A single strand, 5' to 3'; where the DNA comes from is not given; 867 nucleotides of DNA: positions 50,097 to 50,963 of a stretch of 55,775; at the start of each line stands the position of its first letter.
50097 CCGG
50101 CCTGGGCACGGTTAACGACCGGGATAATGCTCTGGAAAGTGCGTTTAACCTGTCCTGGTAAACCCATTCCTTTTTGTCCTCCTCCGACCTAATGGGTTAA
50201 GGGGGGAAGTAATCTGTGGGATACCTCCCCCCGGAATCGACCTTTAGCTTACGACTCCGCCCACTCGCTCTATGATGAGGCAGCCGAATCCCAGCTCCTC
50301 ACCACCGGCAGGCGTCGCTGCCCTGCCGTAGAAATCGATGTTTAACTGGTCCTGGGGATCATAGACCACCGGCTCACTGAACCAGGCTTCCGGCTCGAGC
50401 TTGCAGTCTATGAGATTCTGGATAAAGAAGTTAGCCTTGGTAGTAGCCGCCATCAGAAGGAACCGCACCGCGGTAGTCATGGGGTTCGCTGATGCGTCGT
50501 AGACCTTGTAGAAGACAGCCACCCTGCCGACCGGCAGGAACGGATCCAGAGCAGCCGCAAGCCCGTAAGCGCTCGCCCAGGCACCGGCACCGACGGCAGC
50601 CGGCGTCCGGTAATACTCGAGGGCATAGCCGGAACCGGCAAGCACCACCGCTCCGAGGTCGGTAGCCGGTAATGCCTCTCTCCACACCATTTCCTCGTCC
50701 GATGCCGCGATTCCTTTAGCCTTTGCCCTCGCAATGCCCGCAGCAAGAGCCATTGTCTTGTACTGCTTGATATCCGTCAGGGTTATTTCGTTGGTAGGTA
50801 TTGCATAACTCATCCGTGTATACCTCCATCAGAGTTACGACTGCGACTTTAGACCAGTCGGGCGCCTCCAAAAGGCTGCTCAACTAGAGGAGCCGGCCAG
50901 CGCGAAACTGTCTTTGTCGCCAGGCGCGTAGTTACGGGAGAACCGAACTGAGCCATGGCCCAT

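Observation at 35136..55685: No recognisable tailed-phage hallmarks: a possible non-tailed, membrane-containing virion or a non-viral surface module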

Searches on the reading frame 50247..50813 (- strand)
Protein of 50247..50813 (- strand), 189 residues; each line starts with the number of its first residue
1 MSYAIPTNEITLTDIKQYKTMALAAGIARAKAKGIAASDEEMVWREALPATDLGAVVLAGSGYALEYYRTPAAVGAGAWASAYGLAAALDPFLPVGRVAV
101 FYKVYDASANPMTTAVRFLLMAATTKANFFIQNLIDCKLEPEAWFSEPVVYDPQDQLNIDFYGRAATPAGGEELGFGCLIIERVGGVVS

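Call 15: find_encoding_contigs(protein=window:50247-50813:-, flank=10000, max_places=8)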
Protein window:50247-50813:- (189 aa): no gene with exactly this product is on record in the collection.

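Call 16: find_related_loci(query=window:50247-50813:-, collection=viral_contigs, flank=10000)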
Query window:50247-50813:- (189 aa) in viral_contigs; peptide patterns used: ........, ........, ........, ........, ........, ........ (x = any residue, [..] = any of these).
2 stretches matched a pattern, but none encodes a relative of the query by tblastn (E <= 1e-3).

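Call 53: find_homologous_proteins(query=window:50247-50813:-, max_evalue=0.001)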
Query window:50247-50813:- (189 aa): 162 proteins with E <= 0.001 among 1823 candidates; the best 120 are listed.
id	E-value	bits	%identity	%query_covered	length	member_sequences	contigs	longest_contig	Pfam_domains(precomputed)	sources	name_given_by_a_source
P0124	5.4e-119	412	100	100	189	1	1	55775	-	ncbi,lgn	-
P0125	4.3e-99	348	85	100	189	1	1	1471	-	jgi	jgi:hypothetical protein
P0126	4.8e-97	341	83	100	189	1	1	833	-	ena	-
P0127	9.1e-97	340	83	100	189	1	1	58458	-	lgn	-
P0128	1.5e-96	339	83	100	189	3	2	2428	-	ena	-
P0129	1.4e-93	330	80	100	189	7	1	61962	-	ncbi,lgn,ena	-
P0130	3.0e-92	325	79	100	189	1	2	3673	-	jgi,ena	-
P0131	5.7e-92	324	77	100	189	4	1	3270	-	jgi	-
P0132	6.4e-91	321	79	100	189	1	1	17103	-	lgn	-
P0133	9.4e-91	320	79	100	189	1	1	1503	-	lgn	-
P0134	1.6e-90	320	78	100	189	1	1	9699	-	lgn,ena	-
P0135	2.0e-90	319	79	100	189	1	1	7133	-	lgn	-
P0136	2.8e-90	319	78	100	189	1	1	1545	-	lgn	-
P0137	3.2e-90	319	80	100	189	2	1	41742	-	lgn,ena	-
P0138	3.8e-90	318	78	100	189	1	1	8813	-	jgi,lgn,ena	-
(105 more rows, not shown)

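Call 56: search_solved_structures(query=A3, max_evalue=10)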
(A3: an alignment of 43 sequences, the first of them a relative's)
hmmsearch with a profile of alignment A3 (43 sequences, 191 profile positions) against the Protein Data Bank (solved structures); distinct sequences matched with E-value up to 10: 0.

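Call 63: search_protein_representatives(alignment_id=A3)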
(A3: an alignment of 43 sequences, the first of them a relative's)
Query: 43 sequences, 191 profile positions. Proteins with E-value up to 0.001 (for the whole library): 262; up to 1e-10: 107; up to 1e-30: 14. The best 150 are listed.
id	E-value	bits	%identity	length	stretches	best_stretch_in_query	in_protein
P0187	1.9e-83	295.2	-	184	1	1-191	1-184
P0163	4.7e-81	287.4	-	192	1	1-191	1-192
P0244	1.0e-77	276.6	-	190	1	1-191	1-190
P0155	2.5e-73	262.2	-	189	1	1-191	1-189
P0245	4.5e-70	251.6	-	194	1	1-191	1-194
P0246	8.8e-63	227.8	-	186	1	1-191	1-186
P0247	1.1e-46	175.3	-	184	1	1-191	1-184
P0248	1.1e-45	172.0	-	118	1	1-121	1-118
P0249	7.7e-44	166.0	-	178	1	15-191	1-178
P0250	6.3e-42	159.8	-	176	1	1-191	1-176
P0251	3.0e-35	138.0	-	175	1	3-191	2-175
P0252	1.7e-32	129.0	-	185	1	4-191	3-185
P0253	1.5e-31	126.0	-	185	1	2-185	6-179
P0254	2.5e-31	125.2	-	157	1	36-184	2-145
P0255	2.0e-29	119.1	-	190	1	4-191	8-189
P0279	4.7e-19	85.2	-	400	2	2-191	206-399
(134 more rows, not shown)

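Call 65: search_protein_families(library=phrogs, alignment_id=A4, max_evalue=0.001)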
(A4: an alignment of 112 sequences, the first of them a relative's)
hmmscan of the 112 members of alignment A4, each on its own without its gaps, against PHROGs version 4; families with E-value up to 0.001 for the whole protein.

A. member 1, P0279 (400 aa): 0 families

B. families by the number of members that match (of 112 scanned): 4 families
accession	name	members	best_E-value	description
phrog_6430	-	1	1.4e-12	-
phrog_18042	-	1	4.2e-08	-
phrog_22786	-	1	4e-06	-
phrog_27763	-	1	0.00023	-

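Call 66: search_protein_families(library=pfam, alignment_id=A4, max_evalue=0.001)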
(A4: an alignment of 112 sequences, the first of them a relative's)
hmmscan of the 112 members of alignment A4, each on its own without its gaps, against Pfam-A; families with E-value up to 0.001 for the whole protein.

A. member 1, P0279 (400 aa): 0 families

B. families by the number of members that match (of 112 scanned): 4 families
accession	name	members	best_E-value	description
PF00932.25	LTD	1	3.4e-183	Lamin Tail Domain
PF13860.13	FlgD_ig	1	6.3e-18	FlgD Ig-like domain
PF12275.14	DUF3616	1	6.6e-05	Protein of unknown function (DUF3616)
PF03527.20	RHS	1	0.00028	RHS protein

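Call 67: find_encoding_contigs(protein=P0279, flank=10000, max_places=3)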
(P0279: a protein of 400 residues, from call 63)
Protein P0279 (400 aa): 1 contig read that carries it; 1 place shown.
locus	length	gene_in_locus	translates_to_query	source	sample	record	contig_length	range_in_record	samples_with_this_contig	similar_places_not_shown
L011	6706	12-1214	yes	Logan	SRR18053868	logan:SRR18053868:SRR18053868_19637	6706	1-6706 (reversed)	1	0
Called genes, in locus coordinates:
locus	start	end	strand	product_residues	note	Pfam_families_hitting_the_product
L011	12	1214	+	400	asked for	-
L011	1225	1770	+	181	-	-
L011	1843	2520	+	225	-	-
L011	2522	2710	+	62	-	-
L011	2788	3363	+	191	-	-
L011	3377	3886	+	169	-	-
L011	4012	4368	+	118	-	-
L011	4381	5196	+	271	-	PF13620:CarboxypepD_reg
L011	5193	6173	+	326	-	PF25819:Nal1_C (faint)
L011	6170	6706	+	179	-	?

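Call 83: find_related_loci(query=A3, collection=metagenome_contigs, flank=10000)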
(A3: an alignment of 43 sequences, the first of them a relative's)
Query A3 (189 aa) in metagenome_contigs; peptide patterns used: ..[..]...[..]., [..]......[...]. (x = any residue, [..] = any of these).
335 stretches matched a pattern; 129 encode a relative of the query (tblastn E <= 1e-3); the best 80 are kept; 80 distinct loci.
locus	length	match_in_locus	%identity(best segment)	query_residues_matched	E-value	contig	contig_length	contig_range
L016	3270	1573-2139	77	1-189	4e-99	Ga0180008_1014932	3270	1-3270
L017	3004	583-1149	78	1-189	2e-98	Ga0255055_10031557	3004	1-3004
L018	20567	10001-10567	83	1-189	3e-95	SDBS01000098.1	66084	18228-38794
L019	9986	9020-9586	75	1-189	2e-93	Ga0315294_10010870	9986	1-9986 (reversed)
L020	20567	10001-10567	80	1-189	4e-93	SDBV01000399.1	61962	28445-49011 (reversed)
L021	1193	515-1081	75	1-189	9e-100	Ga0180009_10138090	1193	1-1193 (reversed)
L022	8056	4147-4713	74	1-189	3e-92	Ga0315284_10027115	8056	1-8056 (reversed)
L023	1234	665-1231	79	1-189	8e-95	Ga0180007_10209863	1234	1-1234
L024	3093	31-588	72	1-189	1e-87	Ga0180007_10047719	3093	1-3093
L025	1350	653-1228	73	1-189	3e-92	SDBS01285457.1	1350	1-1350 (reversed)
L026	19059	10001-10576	72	1-189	2e-85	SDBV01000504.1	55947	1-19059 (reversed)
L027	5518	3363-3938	72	1-189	2e-85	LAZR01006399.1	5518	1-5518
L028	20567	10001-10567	79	1-189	7e-85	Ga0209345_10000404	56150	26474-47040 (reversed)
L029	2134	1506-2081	74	1-189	3e-87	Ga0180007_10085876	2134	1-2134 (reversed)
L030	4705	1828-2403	74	1-189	3e-84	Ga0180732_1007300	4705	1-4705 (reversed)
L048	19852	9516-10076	57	1-189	5e-55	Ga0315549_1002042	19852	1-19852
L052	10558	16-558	55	1-189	2e-53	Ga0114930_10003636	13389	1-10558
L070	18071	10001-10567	49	1-189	1e-48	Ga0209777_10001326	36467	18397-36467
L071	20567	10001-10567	48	1-189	6e-48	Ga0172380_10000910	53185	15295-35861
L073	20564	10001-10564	48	1-189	1e-47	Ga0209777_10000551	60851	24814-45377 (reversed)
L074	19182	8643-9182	52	1-189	2e-47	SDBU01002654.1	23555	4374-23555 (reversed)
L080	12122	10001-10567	50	1-189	1e-48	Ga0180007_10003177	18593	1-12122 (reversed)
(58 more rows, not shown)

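Call 91: search_dna_similar(query=window:50247-50813:-, collection=phages, mode=protein, max_evalue=0.01, max_rows=10)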
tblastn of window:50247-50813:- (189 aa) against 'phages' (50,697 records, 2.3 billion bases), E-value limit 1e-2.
No match.

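Call 93: search_dna_similar(query=window:50247-50813:-, collection=plasmids, mode=protein, max_evalue=0.01, max_rows=10)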
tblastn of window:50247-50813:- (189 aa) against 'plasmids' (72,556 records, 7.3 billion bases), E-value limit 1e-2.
No match.

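Call 97: search_protein_families(library=pfam, max_evalue=0.001, proteins=[L028:2954-4639:-, L048:15849-17534:+, L073:856-2457:-, L052:4185-5900:+, L074:14609-16315:+, L080:8-2080:-, L070:7790-9337:+, L020:14382-15920:+, L071:16180-19275:+])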
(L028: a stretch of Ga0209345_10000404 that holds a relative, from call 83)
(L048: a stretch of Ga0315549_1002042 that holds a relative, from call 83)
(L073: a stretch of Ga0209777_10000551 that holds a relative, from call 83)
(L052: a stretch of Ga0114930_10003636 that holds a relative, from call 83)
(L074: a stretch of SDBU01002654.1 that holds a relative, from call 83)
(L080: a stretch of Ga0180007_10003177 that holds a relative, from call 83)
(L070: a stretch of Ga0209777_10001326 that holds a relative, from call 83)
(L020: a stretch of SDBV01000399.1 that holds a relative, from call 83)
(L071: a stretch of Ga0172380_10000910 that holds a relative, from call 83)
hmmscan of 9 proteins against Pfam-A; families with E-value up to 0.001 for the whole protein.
L028:2954-4639:- (562 aa): 3 families
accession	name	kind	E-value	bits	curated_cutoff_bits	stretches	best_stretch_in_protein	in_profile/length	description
PF13307.12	Helicase_C_2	-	1.6e-23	84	25.3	1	384-534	4-168/170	Helicase C-terminal domain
PF00271.37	Helicase_C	-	3.1e-05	24.6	23.5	1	380-504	5-109/110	Helicase conserved C-terminal domain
PF13604.12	AAA_30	-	9.7e-05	22.6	27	0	19-48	5-34/191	AAA domain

L048:15849-17534:+ (562 aa): 1 family
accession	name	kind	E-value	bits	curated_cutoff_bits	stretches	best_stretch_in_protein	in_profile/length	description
PF07581.17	Glug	-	9e-18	63.8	20.5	1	224-251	1-28/28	The GLUG motif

L073:856-2457:- (534 aa): 0 families

L052:4185-5900:+ (572 aa): 0 families

L074:14609-16315:+ (569 aa): 0 families

L080:8-2080:- (691 aa): 3 families
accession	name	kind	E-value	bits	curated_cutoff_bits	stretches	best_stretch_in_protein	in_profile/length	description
PF01869.26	BcrAD_BadFG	-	5.3e-29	102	31.5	2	487-632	120-271/271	BadF/BadG/BcrA/BcrD ATPase family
PF14528.11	LAGLIDADG_3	-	1.6e-09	38.3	22.5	1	375-444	5-75/82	LAGLIDADG-like domain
PF14890.11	Intein_splicing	-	9.2e-09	35.7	35.8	1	149-503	30-155/155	Intein splicing domain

L070:7790-9337:+ (516 aa): 0 families

L020:14382-15920:+ (513 aa): 0 families

L071:16180-19275:+ (1032 aa): 7 families
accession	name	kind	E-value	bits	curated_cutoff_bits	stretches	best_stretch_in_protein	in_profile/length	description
PF08308.17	PEGA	-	4.1e-25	87.9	20.8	2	863-931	2-70/71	PEGA domain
PF13385.13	Laminin_G_3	-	1.7e-15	57.9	27.6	1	55-195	10-147/151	Concanavalin A-like lectin/glucanases superfamily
PF00041.27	fn3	-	2.8e-11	43.9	25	1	218-296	3-83/84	Fibronectin type III domain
PF13620.12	CarboxypepD_reg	-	2.4e-08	34.7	32.3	0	889-928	41-81/82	Carboxypeptidase regulatory-like domain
PF22680.2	Glyco_hydro_123_N_2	-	7.4e-05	23.1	27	1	466-498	108-140/142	Glycoside hydrolase 123 N-terminal domain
PF13320.12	GH123_cat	-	0.00012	22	23.1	1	630-806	139-321/324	Glycoside hydrolase 123, catalytic domain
PF15780.11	ASH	-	0.00061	20.4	27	0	906-946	52-92/98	Abnormal spindle-like microcephaly-assoc'd, ASPM-SPD-2-Hydin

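Call 99: find_related_loci(query=A3, collection=viral_contigs, flank=10000)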
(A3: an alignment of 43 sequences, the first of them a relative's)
Query A3 (189 aa) in viral_contigs; peptide patterns used: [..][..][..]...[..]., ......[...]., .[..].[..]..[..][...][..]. (x = any residue, [..] = any of these).
105 stretches matched a pattern; 1 encode a relative of the query (tblastn E <= 1e-3); 1 distinct loci.
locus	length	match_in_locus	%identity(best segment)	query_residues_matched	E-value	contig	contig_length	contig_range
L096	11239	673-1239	47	1-189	2e-50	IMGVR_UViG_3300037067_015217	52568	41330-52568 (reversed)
